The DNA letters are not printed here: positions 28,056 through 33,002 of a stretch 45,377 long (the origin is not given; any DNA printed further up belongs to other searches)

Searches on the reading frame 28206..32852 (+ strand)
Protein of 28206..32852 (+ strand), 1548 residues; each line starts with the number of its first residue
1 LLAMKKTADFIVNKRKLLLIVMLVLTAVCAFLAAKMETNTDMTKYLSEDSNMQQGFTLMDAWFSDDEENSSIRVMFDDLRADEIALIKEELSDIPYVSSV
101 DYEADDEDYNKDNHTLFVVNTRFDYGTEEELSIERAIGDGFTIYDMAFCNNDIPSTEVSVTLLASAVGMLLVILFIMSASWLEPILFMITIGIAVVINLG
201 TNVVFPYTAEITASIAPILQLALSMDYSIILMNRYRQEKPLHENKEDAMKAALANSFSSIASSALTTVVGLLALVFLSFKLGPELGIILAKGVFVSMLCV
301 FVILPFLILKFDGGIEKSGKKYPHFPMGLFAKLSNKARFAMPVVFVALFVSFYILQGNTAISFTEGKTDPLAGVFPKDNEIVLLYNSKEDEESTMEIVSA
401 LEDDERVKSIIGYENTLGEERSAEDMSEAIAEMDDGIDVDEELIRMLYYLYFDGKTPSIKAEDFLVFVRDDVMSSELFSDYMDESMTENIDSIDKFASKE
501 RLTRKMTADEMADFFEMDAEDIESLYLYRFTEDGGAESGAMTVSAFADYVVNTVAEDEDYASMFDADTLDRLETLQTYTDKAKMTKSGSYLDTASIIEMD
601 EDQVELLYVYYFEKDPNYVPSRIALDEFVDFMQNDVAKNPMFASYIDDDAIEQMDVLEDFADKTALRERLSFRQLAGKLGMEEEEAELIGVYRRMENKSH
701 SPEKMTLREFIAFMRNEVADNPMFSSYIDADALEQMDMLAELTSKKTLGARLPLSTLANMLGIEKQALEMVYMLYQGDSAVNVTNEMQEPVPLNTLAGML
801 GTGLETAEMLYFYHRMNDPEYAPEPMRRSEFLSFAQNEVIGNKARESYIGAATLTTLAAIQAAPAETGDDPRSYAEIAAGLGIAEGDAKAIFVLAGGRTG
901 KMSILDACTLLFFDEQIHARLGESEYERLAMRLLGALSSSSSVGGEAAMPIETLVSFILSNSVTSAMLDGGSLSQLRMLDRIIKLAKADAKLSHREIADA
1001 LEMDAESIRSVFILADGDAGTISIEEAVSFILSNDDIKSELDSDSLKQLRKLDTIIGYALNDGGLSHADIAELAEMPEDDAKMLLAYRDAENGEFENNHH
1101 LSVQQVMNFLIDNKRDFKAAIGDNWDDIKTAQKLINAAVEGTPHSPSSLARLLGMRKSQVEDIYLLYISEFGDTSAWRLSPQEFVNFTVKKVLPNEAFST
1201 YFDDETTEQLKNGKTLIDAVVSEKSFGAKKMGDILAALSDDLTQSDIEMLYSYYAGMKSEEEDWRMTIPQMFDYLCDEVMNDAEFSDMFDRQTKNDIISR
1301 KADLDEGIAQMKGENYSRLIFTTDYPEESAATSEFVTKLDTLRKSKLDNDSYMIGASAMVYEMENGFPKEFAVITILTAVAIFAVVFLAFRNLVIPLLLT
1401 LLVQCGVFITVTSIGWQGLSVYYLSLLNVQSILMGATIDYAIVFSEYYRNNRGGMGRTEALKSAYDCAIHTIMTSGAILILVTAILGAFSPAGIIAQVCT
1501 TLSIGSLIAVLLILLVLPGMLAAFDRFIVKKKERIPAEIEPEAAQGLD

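Call 75: search_protein_families(library=pfam, proteins=[window:28206-32852:+], max_evalue=0.0001)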
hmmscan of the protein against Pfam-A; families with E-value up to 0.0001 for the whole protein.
window:28206-32852:+ (1548 aa): 1 family
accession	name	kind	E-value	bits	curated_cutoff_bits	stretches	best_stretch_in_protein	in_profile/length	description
PF03176.21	MMPL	-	9.8e-39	133.6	20.5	2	161-308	147-299/333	MMPL family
